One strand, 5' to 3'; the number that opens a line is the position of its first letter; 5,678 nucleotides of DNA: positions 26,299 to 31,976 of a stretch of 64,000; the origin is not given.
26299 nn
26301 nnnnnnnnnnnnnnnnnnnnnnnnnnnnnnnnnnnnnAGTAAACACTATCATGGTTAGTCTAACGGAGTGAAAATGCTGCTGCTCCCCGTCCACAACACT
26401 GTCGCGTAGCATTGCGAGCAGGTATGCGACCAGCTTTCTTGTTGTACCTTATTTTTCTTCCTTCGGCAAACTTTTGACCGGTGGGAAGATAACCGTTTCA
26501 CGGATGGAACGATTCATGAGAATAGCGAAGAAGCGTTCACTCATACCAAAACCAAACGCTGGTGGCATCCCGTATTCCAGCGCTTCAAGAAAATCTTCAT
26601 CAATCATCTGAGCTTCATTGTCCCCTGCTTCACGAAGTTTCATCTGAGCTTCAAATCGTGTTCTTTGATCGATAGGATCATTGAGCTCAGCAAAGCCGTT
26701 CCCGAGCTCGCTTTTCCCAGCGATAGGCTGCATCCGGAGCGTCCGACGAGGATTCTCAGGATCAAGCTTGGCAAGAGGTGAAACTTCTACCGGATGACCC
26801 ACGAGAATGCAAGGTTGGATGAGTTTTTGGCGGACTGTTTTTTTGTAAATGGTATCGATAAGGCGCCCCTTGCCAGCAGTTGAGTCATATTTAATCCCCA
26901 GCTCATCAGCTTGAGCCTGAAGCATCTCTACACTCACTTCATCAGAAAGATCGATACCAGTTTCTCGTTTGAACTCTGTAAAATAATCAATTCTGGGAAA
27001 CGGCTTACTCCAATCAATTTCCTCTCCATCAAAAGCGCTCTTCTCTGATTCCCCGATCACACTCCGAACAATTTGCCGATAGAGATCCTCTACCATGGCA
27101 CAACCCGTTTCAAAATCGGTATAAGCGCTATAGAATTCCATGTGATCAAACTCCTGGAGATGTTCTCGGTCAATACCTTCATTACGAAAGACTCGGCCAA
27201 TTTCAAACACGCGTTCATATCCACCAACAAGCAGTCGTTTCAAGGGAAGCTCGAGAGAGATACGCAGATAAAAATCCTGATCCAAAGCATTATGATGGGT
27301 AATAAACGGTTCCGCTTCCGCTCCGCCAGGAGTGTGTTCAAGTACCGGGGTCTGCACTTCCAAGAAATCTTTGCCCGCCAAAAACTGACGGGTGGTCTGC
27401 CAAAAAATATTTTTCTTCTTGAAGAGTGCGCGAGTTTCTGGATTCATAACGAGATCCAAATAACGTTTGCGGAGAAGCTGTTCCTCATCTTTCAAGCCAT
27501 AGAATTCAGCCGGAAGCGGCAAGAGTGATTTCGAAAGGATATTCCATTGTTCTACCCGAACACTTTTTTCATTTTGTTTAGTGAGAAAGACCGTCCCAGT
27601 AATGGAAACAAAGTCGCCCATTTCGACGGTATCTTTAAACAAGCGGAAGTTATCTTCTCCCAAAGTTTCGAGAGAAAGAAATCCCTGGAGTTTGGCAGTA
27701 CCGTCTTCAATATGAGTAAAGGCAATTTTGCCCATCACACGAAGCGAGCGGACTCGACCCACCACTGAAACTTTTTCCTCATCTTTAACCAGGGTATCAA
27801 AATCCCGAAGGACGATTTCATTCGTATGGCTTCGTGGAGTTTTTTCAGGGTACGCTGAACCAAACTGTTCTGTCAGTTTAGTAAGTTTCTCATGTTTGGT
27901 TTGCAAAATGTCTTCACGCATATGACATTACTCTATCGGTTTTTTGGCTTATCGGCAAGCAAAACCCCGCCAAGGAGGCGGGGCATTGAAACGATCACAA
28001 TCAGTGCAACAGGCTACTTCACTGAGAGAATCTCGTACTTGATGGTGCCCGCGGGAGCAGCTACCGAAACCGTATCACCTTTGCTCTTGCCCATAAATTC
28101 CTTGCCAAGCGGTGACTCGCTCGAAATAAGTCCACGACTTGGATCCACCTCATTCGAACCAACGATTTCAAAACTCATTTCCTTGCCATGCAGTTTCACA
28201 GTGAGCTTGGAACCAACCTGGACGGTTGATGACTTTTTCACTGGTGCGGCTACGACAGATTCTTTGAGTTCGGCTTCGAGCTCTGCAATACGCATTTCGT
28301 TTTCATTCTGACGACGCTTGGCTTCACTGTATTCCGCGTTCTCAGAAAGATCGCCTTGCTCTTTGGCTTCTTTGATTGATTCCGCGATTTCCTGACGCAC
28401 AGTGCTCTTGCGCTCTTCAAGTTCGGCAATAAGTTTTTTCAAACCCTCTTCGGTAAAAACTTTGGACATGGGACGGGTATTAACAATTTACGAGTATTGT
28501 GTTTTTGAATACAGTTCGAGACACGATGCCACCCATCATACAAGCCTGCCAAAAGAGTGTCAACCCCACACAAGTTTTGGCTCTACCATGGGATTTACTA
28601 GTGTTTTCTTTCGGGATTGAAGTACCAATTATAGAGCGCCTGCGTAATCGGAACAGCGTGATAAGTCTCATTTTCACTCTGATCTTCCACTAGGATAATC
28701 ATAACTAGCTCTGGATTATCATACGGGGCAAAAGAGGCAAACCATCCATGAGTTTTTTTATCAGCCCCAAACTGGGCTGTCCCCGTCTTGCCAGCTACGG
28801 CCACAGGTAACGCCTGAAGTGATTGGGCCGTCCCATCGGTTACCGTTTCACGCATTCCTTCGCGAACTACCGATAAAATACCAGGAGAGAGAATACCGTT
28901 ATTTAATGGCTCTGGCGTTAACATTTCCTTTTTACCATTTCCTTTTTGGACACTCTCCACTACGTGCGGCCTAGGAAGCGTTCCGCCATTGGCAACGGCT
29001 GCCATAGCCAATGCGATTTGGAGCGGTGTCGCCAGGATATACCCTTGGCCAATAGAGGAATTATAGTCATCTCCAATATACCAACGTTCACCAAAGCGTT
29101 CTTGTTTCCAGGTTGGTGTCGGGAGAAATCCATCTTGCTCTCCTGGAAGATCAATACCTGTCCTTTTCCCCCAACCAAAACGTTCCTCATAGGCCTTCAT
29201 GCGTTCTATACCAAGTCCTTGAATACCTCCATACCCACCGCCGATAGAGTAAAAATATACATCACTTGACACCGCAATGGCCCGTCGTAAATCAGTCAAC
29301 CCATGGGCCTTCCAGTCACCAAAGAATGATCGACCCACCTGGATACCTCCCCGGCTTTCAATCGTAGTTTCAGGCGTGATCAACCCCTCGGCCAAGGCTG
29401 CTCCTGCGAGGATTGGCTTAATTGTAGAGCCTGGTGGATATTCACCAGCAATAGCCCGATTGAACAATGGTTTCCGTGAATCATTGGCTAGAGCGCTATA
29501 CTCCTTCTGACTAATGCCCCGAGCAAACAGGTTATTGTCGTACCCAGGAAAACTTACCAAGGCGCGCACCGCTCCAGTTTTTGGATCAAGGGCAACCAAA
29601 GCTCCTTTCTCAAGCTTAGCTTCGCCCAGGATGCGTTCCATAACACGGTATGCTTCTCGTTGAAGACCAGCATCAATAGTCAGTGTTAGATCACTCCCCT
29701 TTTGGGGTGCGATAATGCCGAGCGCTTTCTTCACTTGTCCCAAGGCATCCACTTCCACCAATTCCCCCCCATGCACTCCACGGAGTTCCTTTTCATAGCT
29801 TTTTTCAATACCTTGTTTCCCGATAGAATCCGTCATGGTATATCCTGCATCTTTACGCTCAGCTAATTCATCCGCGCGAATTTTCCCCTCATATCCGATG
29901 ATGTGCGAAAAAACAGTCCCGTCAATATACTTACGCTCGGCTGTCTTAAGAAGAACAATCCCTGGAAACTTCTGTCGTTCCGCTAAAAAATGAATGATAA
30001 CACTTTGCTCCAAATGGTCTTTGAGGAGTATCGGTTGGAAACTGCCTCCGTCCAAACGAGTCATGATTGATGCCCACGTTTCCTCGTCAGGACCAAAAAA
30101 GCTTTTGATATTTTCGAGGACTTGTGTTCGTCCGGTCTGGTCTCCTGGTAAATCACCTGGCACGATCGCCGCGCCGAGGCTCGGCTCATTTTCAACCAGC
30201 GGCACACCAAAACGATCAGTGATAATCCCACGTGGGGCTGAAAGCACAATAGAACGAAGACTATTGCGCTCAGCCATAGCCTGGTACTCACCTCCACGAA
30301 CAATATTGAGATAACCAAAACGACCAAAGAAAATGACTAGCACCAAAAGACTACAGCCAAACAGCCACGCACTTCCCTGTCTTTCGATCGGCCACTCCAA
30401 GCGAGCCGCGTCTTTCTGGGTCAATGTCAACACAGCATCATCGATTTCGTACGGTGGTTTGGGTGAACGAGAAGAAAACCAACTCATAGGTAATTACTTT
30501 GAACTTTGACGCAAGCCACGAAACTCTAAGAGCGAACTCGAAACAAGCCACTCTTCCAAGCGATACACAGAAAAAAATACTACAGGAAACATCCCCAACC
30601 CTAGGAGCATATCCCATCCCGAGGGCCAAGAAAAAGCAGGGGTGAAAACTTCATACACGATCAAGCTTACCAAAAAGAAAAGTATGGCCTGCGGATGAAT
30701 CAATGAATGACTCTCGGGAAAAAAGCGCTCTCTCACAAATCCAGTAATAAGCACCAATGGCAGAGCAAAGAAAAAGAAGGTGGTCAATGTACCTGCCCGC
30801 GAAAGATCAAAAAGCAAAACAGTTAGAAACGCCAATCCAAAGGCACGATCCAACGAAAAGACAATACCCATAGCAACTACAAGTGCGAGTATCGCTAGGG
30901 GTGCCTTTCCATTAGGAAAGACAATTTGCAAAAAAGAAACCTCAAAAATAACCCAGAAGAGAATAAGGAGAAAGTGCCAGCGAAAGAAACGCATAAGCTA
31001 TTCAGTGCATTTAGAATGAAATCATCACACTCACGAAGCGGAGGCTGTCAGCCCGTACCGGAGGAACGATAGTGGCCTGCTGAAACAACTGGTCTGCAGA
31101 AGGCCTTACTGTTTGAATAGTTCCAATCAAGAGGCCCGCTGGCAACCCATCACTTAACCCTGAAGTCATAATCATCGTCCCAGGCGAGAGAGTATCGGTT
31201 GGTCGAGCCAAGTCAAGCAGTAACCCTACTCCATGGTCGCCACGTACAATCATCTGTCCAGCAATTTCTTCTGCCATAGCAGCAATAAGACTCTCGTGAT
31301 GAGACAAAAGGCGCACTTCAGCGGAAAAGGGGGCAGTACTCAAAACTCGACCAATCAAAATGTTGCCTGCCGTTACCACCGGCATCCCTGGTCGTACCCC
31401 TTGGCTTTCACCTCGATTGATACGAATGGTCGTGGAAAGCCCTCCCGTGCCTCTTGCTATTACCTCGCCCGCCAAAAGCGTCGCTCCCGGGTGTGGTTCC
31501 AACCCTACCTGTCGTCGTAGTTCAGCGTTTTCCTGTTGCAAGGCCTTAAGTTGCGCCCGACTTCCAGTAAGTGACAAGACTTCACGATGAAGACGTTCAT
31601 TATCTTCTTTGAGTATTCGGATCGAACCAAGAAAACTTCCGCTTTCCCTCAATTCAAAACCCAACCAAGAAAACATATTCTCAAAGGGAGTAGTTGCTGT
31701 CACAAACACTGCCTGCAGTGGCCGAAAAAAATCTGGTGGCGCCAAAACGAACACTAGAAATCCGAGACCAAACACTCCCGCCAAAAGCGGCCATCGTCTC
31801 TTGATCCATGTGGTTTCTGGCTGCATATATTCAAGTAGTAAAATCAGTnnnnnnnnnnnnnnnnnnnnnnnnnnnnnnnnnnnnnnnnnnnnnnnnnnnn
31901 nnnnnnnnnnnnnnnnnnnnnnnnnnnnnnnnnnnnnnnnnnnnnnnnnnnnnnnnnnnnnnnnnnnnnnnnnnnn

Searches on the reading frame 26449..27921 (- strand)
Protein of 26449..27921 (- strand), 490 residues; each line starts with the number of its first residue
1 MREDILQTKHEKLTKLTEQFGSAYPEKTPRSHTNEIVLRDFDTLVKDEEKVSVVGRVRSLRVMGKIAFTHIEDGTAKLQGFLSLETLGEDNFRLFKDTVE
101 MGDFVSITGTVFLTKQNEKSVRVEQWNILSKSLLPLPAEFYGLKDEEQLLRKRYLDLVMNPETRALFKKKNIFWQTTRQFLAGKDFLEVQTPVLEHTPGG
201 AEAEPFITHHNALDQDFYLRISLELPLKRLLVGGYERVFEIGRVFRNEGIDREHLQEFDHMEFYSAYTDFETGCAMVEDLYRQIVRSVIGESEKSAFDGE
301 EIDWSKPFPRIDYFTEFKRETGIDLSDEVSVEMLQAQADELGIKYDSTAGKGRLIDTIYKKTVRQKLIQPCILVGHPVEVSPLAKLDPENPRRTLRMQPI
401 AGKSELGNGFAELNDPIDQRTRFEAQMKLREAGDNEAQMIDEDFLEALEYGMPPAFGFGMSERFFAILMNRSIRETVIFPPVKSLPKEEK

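Call 69: search_protein_families(library=pfam, proteins=[window:26449-27921:-], max_evalue=0.00001)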
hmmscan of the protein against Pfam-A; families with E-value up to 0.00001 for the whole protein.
window:26449-27921:- (490 aa): 2 families
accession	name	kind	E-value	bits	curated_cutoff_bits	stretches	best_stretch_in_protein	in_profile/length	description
PF00152.25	tRNA-synt_2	-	2.4e-65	221.1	25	1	145-481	1-306/308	tRNA synthetases class II (D, K and N)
PF01336.31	tRNA_anti-codon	-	2.5e-13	50.2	27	1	51-129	1-75/75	OB-fold nucleic acid binding domain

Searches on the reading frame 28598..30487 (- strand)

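Call 69: search_protein_families(library=pfam, proteins=[window:28598-30487:-], max_evalue=0.00001)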
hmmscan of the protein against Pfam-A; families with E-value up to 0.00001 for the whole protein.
window:28598-30487:- (629 aa): 2 families
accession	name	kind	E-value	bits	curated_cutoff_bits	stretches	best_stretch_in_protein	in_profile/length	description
PF00905.27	Transpeptidase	-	5.6e-65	219.9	22.1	1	295-614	1-293/299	Penicillin binding protein transpeptidase domain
PF03717.20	PBP_dimer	-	1.5e-37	130.2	24.4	1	83-254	3-177/180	Penicillin-binding Protein dimerisation domain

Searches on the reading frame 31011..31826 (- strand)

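Call 69: search_protein_families(library=pfam, proteins=[window:31011-31826:-], max_evalue=0.00001)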
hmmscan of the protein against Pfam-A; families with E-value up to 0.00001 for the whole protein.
window:31011-31826:- (271 aa): 1 family
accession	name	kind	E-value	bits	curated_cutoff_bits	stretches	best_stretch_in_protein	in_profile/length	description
PF04085.20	MreC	-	1.1e-31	110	28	1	122-268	1-146/147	Rod shape-determining protein MreC, barrel core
